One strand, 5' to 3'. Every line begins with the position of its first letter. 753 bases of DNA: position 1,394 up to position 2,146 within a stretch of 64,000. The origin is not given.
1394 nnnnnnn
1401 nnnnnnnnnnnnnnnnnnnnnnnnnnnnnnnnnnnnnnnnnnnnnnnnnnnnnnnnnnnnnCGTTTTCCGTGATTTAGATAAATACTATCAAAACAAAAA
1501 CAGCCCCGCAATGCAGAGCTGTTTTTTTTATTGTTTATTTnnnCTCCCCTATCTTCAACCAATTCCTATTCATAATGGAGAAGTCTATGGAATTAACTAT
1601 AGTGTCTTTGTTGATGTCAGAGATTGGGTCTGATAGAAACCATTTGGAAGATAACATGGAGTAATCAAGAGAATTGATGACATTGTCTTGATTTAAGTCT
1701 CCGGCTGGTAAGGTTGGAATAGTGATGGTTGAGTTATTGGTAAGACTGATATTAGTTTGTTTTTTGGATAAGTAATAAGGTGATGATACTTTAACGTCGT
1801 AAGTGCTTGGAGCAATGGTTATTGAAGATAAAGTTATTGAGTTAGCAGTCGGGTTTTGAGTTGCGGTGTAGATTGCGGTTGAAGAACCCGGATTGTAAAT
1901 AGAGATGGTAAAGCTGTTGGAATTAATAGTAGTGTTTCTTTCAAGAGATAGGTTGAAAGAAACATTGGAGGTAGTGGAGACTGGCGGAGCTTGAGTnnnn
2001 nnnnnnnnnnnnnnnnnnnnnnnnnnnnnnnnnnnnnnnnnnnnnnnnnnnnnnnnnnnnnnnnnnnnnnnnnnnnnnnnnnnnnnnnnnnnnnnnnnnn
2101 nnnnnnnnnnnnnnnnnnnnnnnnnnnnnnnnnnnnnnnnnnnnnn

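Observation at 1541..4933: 1130-aa secreted beta-helix / FN3 / lectin protein with a dockerin-like C-terminus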

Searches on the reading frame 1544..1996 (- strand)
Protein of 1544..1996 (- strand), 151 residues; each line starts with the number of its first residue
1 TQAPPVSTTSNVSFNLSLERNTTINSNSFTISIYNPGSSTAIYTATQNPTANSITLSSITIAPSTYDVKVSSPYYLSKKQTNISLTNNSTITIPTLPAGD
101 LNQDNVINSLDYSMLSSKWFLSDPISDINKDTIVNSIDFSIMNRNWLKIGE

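Call 15: find_homologous_proteins(query=window:1544-1996:-, max_evalue=0.01)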
Query seq(151 aa): 29 candidates shared short words with the query, none scored E <= 0.01.

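Call 25: search_protein_representatives(protein=window:1544-1996:-)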
Query: 151 residues. Proteins with E-value up to 0.001 (for the whole library): 2297; up to 1e-10: 409; up to 1e-30: 6. The best 150 are listed.
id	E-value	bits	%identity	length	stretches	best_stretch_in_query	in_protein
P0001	1.5e-84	297.1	100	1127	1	1-151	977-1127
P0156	1.2e-37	145.3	51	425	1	8-149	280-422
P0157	1.1e-36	142.2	53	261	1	6-150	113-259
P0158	4.5e-36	140.2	49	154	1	6-151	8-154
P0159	1.5e-33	132.1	46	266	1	7-151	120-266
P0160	1.0e-32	129.4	50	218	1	7-150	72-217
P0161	1.6e-30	122.2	47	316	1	9-151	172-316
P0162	1.8e-30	122.1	43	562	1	6-151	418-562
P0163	1.9e-30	122.0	44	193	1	7-151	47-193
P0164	3.0e-30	121.3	48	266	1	3-151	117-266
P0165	5.0e-30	120.6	48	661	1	12-150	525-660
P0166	1.5e-29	119.1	46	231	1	7-150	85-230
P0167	1.9e-29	118.8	40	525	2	3-146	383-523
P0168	2.7e-29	118.3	49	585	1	9-151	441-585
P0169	1.1e-28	116.3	43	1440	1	8-151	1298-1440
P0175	2.3e-27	112.1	45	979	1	2-151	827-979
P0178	5.5e-27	110.8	45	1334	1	4-151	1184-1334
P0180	1.2e-26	109.7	45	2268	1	8-151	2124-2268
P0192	3.3e-24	101.8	38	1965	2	4-151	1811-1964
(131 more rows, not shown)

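Call 35: search_protein_families(library=pfam, alignment_id=A2, max_evalue=0.01)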
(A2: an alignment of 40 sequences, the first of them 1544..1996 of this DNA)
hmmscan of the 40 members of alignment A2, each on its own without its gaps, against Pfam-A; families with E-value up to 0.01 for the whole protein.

A. member 1, window:1544-1996:- (151 aa): 1 family
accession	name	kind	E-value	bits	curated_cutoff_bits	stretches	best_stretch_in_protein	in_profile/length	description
PF00404.24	Dockerin_1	-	3.3e-09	37.2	22.9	2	98-116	1-19/57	Dockerin type I domain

B. families by the number of members that match (of 40 scanned): 19 families
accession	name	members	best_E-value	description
PF00404.24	Dockerin_1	38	6.8e-12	Dockerin type I domain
PF13620.12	CarboxypepD_reg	7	4.3e-06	Carboxypeptidase regulatory-like domain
PF11589.14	DUF3244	2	1.7e-05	Domain of unknown function (DUF3244)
PF13202.12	EF-hand_5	2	0.00012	EF hand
PF02369.22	Big_1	2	0.00084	Bacterial Ig-like domain (group 1)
PF14686.12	fn3_3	2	0.0031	Polysaccharide lyase family 4, domain II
PF07550.17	Shr-like_HID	1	0.00016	Heme-binding protein Shr-like, Hb-interacting domain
PF01839.29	FG-GAP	1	0.00044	FG-GAP repeat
PF04151.21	PPC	1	0.00083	Bacterial pre-peptidase C-terminal domain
PF16656.11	Pur_ac_phosph_N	1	0.002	Purple acid Phosphatase, N-terminal domain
PF17802.7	SpaA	1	0.0033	Prealbumin-like fold domain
PF13833.12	EF-hand_8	1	0.0052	EF-hand domain pair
PF00036.39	EF-hand_1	1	0.0054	EF hand domain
PF05506.17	PLipase_C_C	1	0.0054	Bacterial phospholipase C, C-terminal domain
PF13715.12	CarbopepD_reg_2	1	0.006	CarboxypepD_reg-like domain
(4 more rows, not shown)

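Call 39: list_cluster_members(proteins=[P0156, P0157, P0159, P0162, P0165, P0169, P0175, P0178, P0180, P0192])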
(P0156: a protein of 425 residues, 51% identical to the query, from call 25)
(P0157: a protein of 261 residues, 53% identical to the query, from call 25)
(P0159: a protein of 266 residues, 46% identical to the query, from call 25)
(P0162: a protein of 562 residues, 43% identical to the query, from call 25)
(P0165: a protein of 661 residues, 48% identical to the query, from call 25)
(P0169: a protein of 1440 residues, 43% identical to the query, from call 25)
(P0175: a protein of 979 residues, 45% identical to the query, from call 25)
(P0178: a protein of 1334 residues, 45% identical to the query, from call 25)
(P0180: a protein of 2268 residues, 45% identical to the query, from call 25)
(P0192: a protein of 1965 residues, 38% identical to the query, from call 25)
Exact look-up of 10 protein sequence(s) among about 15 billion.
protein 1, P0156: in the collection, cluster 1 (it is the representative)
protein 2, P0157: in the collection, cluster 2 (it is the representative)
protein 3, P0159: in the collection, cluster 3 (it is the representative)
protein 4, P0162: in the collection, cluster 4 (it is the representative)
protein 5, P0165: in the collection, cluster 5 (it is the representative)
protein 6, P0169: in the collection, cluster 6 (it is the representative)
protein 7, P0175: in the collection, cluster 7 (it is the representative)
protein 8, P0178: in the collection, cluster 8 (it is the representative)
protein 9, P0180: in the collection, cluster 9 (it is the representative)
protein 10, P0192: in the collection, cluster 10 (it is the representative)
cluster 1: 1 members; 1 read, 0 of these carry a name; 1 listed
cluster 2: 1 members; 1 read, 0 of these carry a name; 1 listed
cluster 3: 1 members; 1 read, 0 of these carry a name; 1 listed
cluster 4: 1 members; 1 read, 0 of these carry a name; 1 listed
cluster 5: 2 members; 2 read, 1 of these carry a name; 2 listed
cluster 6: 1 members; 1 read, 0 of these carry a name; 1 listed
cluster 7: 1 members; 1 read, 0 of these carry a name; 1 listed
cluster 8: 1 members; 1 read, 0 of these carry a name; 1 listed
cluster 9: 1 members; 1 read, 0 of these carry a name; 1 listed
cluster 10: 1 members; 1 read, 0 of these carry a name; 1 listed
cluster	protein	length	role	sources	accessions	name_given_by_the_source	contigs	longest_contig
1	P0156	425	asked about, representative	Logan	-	-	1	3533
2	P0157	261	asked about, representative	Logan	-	-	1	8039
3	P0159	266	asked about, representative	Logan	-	-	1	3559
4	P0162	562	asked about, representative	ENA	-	-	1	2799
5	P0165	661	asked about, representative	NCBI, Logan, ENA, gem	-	-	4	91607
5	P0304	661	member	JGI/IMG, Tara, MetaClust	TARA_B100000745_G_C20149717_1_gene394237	strand:+ start:487 stop:2472 length:1986 start_codon:yes stop_codon:yes gene_type:complete | TARA_078_MES_0.22-3_C20149717_1_gene394237 NOG12793 ""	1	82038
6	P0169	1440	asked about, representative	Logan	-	-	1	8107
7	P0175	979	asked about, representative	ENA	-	-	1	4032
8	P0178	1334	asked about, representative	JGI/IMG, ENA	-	-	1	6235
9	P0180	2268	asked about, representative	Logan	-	-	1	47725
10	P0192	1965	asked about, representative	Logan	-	-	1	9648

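Call 40: predict_structure(alignment_id=A2)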
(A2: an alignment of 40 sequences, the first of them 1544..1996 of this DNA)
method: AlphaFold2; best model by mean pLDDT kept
length: 151 residues; sequences in the alignment: 40
mean_pLDDT: 96.1   pTM: 0.88
mean pLDDT of the five models: 96.1, 95.9, 95.8, 95.6, 95.5
residues with pLDDT >= 90: 137; 70-90: 14; 50-70: 0; < 50: 0
segments of 3 or more residues with pLDDT < 50: none
pLDDT, mean of each block of 10 residues (from residue 1): 84 97 92 98 97 94 97 98 97 98 98 98 96 98 98 96
secondary structure, 60 per line:
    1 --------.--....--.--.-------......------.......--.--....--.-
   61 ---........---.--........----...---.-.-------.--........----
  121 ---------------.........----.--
elements in order: E12-15 E29-34 E41-47 E53-56 E64-71 E78-85 E90-92 H109-116 H136-144

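Call 43: fold_search(model_id=the predicted structure, library=pdb)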
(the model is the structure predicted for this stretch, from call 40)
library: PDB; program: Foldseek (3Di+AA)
matches with E <= 10: 1440; with E <= 0.001: 11
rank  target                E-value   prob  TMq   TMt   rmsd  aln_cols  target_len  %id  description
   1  5g5d_B                2.1e-08  1.00  0.70  0.68   4.0       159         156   18  Crystal Structure of the CohScaC2-XDocCipA type II complex from Clostridium thermocellum (released 2017-04-05)
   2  4fl4_L                4.2e-08  1.00  0.71  0.38   4.9       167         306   19  Scaffoldin conformation and dynamics revealed by a ternary complex from the Clostridium thermocellum cellulosome (released 2012-06-27)
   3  2b59_B                5.1e-08  1.00  0.71  0.69   3.5       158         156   19  The type II cohesin dockerin complex (released 2005-10-11)
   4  3kcp_A                6.1e-08  1.00  0.72  0.38   5.6       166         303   18  Crystal structure of interacting Clostridium thermocellum multimodular components (released 2010-02-09)
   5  4u3s_B                6.1e-08  1.00  0.71  0.69   3.6       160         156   22  Crystal structure of Coh3ScaB-XDoc_M1ScaA complex: A N-terminal interface mutant of type II Cohesin-X-Dockerin complex (released 2015-07-29)
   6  4wi0_B                1.2e-07  1.00  0.73  0.71   3.1       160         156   22  Crystal structure of Coh3ScaB-XDoc_M2ScaA complex: A C-terminal interface mutant of type II Cohesin-X-Dockerin complex (released 2015-10-07)
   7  4fl4_C                1.2e-07  1.00  0.71  0.37   5.5       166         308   19  Scaffoldin conformation and dynamics revealed by a ternary complex from the Clostridium thermocellum cellulosome (released 2012-06-27)
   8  4fl4_I                1.4e-07  1.00  0.73  0.38   5.0       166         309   20  Scaffoldin conformation and dynamics revealed by a ternary complex from the Clostridium thermocellum cellulosome (released 2012-06-27)
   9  5m0y_B                4.7e-07  1.00  0.68  0.65   3.8       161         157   18  Crystal Structure of the CohScaA-XDocCipB type II complex from Clostridium thermocellum at 1.5Angstrom resolution (released 2017-09-06)
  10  5k39_B                1.1e-06  1.00  0.62  0.62   4.3       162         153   18  THE TYPE II COHESIN DOCKERIN COMPLEX FROM CLOSTRIDIUM THERMOCELLUM (released 2017-03-29)
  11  8qox_B                5.8e-04  1.00  0.41  0.16   4.5        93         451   22  Two-component assembly of SlaA and SlaB S-layer proteins of Sulfolobus acidocaldarius (released 2024-02-21)
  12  4bug_B                8.3e-03  0.97  0.33  0.14   7.3       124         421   16  Pilus-presented adhesin, Spy0125 (Cpa), Cys426Ala mutant (released 2013-10-09)
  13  4q1z                  9.9e-03  1.00  0.39  0.17   3.9       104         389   21  Crystal structure of a DUF4876 family protein (BT_1938) from Bacteroides thetaiotaomicron VPI-5482 at 2.50 A resolution (released 2014-04-23)
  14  4bug_A                1.3e-02  0.95  0.34  0.14   7.0       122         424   16  Pilus-presented adhesin, Spy0125 (Cpa), Cys426Ala mutant (released 2013-10-09)
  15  5aq0_B                1.3e-02  1.00  0.41  0.67   3.2        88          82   17  The structure of the Transthyretin-like domain of the first catalytic domain of the HUMAN Carboxypeptidase D (released 2016-09-28)
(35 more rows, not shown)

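Call 48: find_related_loci(query=A3, collection=genome_contigs, flank=6000)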
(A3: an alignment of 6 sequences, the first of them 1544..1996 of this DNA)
Query A3 (151 aa) in genome_contigs; peptide patterns used: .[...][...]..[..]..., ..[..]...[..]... (x = any residue, [..] = any of these).
597 stretches matched a pattern (row limit reached: there are more); 185 encode a relative of the query (tblastn E <= 1e-3); the best 80 are kept; 78 distinct loci.
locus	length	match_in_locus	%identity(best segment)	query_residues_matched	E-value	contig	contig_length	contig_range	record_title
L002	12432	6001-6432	47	10-151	4e-37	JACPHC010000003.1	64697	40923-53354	MAG: Parcubacteria group bacterium isolate NC_groundwater_404_Ag_B-0.1um_40_17 GD18-4_B1_scaffold_315043, whole genome s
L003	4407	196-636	45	7-151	1e-35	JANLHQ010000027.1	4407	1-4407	MAG: Candidatus Azambacteria bacterium isolate P6-21 k99_18887, whole genome shotgun sequence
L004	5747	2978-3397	40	11-151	2e-33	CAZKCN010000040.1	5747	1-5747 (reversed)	MAG TPA_asm: uncultured Candidatus Saccharibacteria bacterium isolate binchicken_co38_1275 genome assembly, contig: NODE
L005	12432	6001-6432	41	3-151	6e-32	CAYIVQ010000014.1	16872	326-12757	MAG TPA_asm: uncultured Candidatus Saccharibacteria bacterium isolate ERP119705_co8_44 genome assembly, contig: NODE_291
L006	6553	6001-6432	41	10-151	2e-31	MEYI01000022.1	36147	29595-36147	MAG: Candidatus Azambacteria bacterium RBG_16_47_10 RBG_16_scaffold_3371, whole genome shotgun sequence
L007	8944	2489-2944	42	4-151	3e-30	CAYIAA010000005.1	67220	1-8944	MAG TPA_asm: uncultured Candidatus Saccharibacteria bacterium isolate ERP119705_co1_56 genome assembly, contig: NODE_287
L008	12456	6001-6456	44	1-151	6e-30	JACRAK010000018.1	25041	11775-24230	MAG: Candidatus Azambacteria bacterium isolate NC_groundwater_1591_Pr3_B-0.1um_51_37 SR-2_scaffold_141_1671745, whole ge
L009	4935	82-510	42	10-150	2e-29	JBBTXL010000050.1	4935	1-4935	MAG: Patescibacteria group bacterium isolate H51-bin158_1 H51_bin158_1_000000000050, whole genome shotgun sequence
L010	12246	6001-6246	57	70-151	2e-28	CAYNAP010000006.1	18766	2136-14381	MAG TPA_asm: uncultured Candidatus Saccharibacteria bacterium isolate binchicken_co38_1274 genome assembly, contig: NODE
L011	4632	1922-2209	50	62-151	1e-26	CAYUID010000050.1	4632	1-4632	MAG TPA_asm: uncultured Candidatus Saccharibacteria bacterium isolate SRP273308_co1_430 genome assembly, contig: NODE_38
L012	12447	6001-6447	39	4-151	1e-24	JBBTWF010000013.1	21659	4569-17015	MAG: Patescibacteria group bacterium isolate H41-bin263_1 H41_bin263_1_000000000013, whole genome shotgun sequence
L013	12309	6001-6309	48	50-151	5e-23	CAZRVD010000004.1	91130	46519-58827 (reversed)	MAG TPA_asm: uncultured Candidatus Saccharibacteria bacterium isolate SRP178908_co1_5 genome assembly, contig: NODE_108_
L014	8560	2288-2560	46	63-151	2e-22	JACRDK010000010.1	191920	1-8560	MAG: Candidatus Doudnabacteria bacterium isolate NC_groundwater_1670_Pr3_B-0.1um_42_13 SR-2_scaffold_141_1198622, whole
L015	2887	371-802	37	5-147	8e-22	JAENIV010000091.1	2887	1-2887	MAG: Candidatus Berkelbacteria bacterium isolate CoA_1_bin.50 scaffold_126002, whole genome shotgun sequence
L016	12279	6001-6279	46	58-151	3e-21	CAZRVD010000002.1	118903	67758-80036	MAG TPA_asm: uncultured Candidatus Saccharibacteria bacterium isolate SRP178908_co1_5 genome assembly, contig: NODE_59_l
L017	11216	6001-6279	44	65-151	5e-21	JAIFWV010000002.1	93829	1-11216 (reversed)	MAG: Candidatus Doudnabacteria bacterium isolate viral-cat_48_13 PAFVLPS_2018_scaffold_357, whole genome shotgun sequenc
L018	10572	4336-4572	46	72-151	9e-21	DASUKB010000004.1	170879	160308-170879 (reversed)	MAG TPA_asm: Patescibacteria group bacterium isolate SMAG_U1502 k141_1800654, whole genome shotgun sequence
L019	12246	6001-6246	42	69-151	1e-20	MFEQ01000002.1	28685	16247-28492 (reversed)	MAG: Candidatus Doudnabacteria bacterium RIFCSPHIGHO2_02_FULL_42_25 rifcsphigho2_02_scaffold_2177, whole genome shotgun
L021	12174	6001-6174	60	91-150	7e-20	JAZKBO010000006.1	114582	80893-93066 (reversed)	MAG: Patescibacteria group bacterium isolate ADI_H3L2_1_122_18_3-bin084_1 ADIH3L21_B084_1_000000000006, whole genome sho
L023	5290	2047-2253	52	83-151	8e-20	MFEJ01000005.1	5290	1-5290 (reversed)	MAG: Candidatus Doudnabacteria bacterium RIFCSPHIGHO2_01_FULL_45_18 rifcsphigho2_01_scaffold_199548, whole genome shotgu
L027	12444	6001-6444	36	7-151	1e-18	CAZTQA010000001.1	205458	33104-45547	MAG TPA_asm: uncultured Candidatus Saccharibacteria bacterium isolate SRP178699_co2_535 genome assembly, contig: NODE_3_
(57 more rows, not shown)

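Call 51: search_protein_families(library=pfam, alignment_id=A4, max_evalue=0.0001)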
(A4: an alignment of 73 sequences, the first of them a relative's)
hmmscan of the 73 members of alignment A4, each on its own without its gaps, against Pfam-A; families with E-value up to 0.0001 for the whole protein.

A. member 1, P0156 (425 aa): 2 families
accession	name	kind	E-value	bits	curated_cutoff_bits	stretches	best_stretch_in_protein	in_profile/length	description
PF00404.24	Dockerin_1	-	2.5e-10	40.8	22.9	1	371-417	1-54/57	Dockerin type I domain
PF00963.24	Cohesin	-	2.3e-06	28.3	24.1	1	41-173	11-138/139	Cohesin domain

B. families by the number of members that match (of 73 scanned): 60 families (the first 25 are shown)
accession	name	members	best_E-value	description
PF00404.24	Dockerin_1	62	2.7e-53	Dockerin type I domain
PF00041.27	fn3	14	1.2e-19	Fibronectin type III domain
PF17957.7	Big_7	12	1.6e-54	Bacterial Ig domain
PF16656.11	Pur_ac_phosph_N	9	1.3e-28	Purple acid Phosphatase, N-terminal domain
PF13229.12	Beta_helix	8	3.6e-15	Right handed beta helix region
PF00963.24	Cohesin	6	2.7e-15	Cohesin domain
PF13385.13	Laminin_G_3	5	5.9e-29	Concanavalin A-like lectin/glucanases superfamily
PF19077.6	Big_13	4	2e-12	Bacterial Ig-like domain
PF13620.12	CarboxypepD_reg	3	5.5e-40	Carboxypeptidase regulatory-like domain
PF07495.19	Y_Y_Y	3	8e-07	Y_Y_Y domain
PF06452.16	CBM9_1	2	4.3e-27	Carbohydrate family 9 binding domain-like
PF13715.12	CarbopepD_reg_2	2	4.4e-25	CarboxypepD_reg-like domain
PF14686.12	fn3_3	2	1.5e-11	Polysaccharide lyase family 4, domain II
PF16655.11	PhoD_N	2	4.2e-11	PhoD-like phosphatase, N-terminal domain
PF22352.2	K319L-like_PKD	2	4.2e-11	K319L-like, PKD domain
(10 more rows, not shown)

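Call 61: search_protein_families(library=pfam, proteins=[L016:4030-4692:+, L016:4696-6282:+, L016:6300-7562:+, L011:257-916:+, L018:1974-2624:+, L019:3989-4615:+, L023:2290-2955:+, L005:4414-6432:+, L005:6443-8473:+, L002:7080-8651:+], max_evalue=0.001)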
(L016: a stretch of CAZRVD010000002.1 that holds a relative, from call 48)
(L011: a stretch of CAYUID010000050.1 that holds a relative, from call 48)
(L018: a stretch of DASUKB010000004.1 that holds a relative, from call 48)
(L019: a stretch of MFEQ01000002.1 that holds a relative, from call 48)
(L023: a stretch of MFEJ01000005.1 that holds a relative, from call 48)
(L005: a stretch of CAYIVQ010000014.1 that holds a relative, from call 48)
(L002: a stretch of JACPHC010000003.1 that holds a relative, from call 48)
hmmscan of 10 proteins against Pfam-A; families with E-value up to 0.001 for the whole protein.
L016:4030-4692:+ (221 aa): 1 family
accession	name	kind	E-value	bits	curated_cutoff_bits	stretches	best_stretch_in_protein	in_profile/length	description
PF00963.24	Cohesin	-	5.7e-10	40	24.1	1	80-182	6-105/139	Cohesin domain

L016:4696-6282:+ (529 aa): 1 family
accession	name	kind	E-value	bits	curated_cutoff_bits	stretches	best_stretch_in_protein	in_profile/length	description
PF00404.24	Dockerin_1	-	2.1e-06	28.3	22.9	1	476-522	2-55/57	Dockerin type I domain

L016:6300-7562:+ (421 aa): 5 families
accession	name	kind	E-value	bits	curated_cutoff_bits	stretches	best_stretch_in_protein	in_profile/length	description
PF16656.11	Pur_ac_phosph_N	-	6.6e-17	62.3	30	2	322-398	11-93/93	Purple acid Phosphatase, N-terminal domain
PF00041.27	fn3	-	1.1e-10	42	25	1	319-392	9-79/84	Fibronectin type III domain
PF25788.1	Ig_Rha78A_N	-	4.4e-06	27.3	27.4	0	340-397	40-100/105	Rha78A-like, N-terminal immunoglobulin domain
PF25059.1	FN3_DSCAM-DSCAML_C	-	3.2e-05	24.6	39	0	233-279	43-89/89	DSCAM/DSCAML C-terminal Fn3-like domain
PF16655.11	PhoD_N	-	0.00042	21.2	30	0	350-383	47-80/90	PhoD-like phosphatase, N-terminal domain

L011:257-916:+ (220 aa): 1 family
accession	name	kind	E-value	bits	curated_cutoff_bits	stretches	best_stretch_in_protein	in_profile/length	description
PF00963.24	Cohesin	-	1.3e-07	32.3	24.1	1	78-183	5-107/139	Cohesin domain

L018:1974-2624:+ (217 aa): 1 family
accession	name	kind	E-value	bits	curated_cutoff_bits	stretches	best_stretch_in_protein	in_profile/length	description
PF00963.24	Cohesin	-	1e-08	35.9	24.1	1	75-196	4-122/139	Cohesin domain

L019:3989-4615:+ (209 aa): 1 family
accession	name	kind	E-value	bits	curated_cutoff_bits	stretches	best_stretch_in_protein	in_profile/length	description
PF00963.24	Cohesin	-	3.7e-09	37.3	24.1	1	69-175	7-110/139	Cohesin domain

L023:2290-2955:+ (222 aa): 1 family
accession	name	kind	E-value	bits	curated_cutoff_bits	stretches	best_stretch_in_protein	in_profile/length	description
PF00963.24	Cohesin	-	8.9e-07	29.6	24.1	1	81-185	6-107/139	Cohesin domain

L005:4414-6432:+ (673 aa): 2 families
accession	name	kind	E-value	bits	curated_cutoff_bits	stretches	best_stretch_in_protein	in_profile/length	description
PF00963.24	Cohesin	-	2.9e-14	53.9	24.1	2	34-155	4-123/139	Cohesin domain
PF00404.24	Dockerin_1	-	2.3e-05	24.9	22.9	1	620-661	1-49/57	Dockerin type I domain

L005:6443-8473:+ (677 aa): 2 families
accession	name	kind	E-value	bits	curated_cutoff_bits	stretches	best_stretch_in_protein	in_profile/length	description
PF00041.27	fn3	-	1e-10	42.1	25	1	201-281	2-83/84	Fibronectin type III domain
PF00963.24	Cohesin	-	1.3e-06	29.1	24.1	1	51-164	8-118/139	Cohesin domain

L002:7080-8651:+ (524 aa): 3 families
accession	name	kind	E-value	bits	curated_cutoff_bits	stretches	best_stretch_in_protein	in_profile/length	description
PF00041.27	fn3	-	1.4e-09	38.5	25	1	205-303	1-78/84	Fibronectin type III domain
PF01471.23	PG_binding_1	-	1.7e-08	34.9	23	1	446-517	2-56/57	Putative peptidoglycan binding domain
PF16656.11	Pur_ac_phosph_N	-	7.3e-05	23.7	30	1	209-310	5-93/93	Purple acid Phosphatase, N-terminal domain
